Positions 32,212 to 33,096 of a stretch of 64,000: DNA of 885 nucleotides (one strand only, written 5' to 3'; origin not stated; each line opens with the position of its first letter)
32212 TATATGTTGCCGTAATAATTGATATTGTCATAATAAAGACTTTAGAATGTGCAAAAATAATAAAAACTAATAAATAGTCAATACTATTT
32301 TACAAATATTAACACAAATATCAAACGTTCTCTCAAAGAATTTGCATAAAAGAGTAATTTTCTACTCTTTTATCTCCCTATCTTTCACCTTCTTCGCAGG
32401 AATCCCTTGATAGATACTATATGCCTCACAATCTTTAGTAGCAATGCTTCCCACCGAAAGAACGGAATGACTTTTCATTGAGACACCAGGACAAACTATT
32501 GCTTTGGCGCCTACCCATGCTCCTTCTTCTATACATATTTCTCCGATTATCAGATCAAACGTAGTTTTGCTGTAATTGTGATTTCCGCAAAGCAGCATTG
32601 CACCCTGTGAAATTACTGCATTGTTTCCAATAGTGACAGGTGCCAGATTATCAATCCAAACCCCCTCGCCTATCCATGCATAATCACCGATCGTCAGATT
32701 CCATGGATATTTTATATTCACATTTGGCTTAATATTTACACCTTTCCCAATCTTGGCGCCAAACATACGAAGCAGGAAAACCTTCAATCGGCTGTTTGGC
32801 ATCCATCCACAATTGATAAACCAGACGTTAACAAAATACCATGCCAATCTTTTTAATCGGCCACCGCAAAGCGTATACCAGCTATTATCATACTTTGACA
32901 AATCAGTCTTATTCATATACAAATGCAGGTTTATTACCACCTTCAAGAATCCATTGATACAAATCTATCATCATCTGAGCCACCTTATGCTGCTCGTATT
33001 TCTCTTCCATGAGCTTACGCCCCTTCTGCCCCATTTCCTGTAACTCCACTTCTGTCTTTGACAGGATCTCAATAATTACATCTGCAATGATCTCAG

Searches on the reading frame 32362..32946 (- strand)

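Call 14: search_protein_families(library=pfam, proteins=[window:32362-32946:-], max_evalue=0.001)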
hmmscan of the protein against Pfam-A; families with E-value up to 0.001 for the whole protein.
window:32362-32946:- (194 aa): 1 family
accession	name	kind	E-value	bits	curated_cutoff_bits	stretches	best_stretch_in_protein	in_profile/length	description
PF00132.30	Hexapep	-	7.6e-09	35.3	27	0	90-118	2-34/36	Bacterial transferase hexapeptide (six repeats)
